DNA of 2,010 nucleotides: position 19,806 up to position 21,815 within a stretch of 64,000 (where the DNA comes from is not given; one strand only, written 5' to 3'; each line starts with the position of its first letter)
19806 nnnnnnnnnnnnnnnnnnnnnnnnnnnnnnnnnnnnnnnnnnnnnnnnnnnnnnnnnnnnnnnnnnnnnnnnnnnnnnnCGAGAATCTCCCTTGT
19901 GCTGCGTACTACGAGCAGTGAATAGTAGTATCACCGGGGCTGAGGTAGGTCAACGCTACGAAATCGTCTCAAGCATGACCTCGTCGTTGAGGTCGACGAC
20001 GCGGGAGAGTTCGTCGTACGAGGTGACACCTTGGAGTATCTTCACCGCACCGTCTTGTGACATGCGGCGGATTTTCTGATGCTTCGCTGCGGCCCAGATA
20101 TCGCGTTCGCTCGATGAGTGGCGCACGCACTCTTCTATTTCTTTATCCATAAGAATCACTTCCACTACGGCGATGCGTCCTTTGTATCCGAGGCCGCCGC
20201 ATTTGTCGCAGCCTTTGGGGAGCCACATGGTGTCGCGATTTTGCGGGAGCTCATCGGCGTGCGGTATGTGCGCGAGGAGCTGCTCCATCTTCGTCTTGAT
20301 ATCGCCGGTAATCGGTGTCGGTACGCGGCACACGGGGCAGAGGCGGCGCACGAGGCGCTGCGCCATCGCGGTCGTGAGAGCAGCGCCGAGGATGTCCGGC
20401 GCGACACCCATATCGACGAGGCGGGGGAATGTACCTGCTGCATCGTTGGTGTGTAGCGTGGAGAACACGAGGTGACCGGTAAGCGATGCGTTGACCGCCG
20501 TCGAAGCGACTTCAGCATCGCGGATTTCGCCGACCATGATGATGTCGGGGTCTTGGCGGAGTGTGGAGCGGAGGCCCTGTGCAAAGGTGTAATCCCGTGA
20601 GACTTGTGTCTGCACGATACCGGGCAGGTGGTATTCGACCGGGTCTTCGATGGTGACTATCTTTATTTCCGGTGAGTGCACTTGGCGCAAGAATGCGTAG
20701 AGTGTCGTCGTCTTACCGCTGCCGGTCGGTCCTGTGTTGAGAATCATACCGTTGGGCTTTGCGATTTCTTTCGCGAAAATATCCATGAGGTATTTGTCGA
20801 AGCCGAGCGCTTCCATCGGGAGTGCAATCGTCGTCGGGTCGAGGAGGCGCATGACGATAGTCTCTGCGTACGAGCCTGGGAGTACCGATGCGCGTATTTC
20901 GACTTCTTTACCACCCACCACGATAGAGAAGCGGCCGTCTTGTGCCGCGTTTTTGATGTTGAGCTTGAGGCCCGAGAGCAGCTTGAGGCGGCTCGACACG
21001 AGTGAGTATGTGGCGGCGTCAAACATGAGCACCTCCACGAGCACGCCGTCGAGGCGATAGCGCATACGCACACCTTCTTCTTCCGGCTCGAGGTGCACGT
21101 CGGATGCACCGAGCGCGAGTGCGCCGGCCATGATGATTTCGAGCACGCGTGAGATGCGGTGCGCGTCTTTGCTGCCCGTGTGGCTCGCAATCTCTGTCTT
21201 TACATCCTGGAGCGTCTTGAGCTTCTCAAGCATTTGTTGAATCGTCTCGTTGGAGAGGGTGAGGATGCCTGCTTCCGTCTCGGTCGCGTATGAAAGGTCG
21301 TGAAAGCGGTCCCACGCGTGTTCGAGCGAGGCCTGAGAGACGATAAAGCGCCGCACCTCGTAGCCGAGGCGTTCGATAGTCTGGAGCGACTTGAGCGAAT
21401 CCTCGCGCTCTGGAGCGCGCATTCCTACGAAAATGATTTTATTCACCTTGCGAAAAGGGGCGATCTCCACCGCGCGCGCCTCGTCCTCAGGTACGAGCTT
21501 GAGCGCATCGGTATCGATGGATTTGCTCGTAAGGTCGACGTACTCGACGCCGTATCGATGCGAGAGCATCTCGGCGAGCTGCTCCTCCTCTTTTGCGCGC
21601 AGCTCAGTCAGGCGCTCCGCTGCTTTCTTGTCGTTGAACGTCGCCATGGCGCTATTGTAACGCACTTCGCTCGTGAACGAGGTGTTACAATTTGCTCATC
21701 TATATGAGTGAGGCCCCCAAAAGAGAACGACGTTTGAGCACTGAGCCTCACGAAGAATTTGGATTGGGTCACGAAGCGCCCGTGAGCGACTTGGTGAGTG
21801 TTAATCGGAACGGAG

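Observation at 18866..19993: High-GC two-gene island at the pilB 3' end, flanked by a 38-bp duplication of the pilB terminus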

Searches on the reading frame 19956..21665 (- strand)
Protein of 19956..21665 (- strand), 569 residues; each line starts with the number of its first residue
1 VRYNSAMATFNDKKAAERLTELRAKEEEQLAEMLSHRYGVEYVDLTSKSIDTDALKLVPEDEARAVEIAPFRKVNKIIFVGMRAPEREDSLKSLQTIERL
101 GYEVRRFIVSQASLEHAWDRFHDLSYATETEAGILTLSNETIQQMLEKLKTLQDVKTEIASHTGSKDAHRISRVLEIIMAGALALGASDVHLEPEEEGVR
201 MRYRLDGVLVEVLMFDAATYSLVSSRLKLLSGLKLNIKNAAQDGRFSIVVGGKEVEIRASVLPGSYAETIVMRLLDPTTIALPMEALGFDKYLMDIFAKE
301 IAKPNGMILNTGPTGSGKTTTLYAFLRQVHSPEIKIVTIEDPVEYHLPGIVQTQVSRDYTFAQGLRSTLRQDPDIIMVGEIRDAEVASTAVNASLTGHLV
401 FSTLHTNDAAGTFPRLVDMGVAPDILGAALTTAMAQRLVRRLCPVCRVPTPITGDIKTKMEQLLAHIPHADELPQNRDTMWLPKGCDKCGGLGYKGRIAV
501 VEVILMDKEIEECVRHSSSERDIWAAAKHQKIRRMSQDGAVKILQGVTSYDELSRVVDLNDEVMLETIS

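Call 7: search_protein_families(library=pfam, proteins=[window:19956-21665:-], max_evalue=1)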
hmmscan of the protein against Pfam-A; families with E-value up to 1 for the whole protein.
window:19956-21665:- (569 aa): 17 families
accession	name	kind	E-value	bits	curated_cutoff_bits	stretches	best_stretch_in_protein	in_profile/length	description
PF00437.27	T2SSE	-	2.4e-114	382.3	24.9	1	166-555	3-370/370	Type II/IV secretion system protein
PF05157.20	MshEN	-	3.8e-07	30.4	23.1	1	38-122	1-84/90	MshEN domain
PF20720.3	nSTAND3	-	0.00095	19.3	27.2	1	298-344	10-56/155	Novel STAND NTPase 3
PF13401.12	AAA_22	-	0.0015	19.3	27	1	305-340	5-40/130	AAA domain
PF13191.12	AAA_16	-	0.0061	17.5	32.6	1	306-366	25-75/167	AAA ATPase domain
PF25199.1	nSTAND_NTPase5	-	0.008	16.5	34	1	300-345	36-82/145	Novel STAND NTPase 5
PF12775.13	AAA_7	-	0.018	15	25.8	1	293-339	21-67/181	P-loop containing dynein motor region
PF02679.21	ComA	-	0.033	14.1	25.2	1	115-200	85-172/243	(2R)-phospho-3-sulfolactate synthase (ComA)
PF13555.12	AAA_29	-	0.036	14.2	27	1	303-325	20-42/61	P-loop containing region of AAA domain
PF13604.12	AAA_30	-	0.063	13.5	27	1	301-331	14-44/191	AAA domain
PF13173.12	AAA_14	-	0.074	13.5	27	1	307-391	4-81/129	AAA domain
PF01715.23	IPPT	-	0.08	13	23.6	1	146-180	99-133/243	IPP transferase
PF13086.12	AAA_11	-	0.11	12.7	27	1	303-332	15-44/257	AAA domain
PF00005.33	ABC_tran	-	0.13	13.3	25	1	311-336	17-42/137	ABC transporter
PF04851.21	ResIII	-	0.14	12.5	22.5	1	299-332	17-50/164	Type III restriction enzyme, res subunit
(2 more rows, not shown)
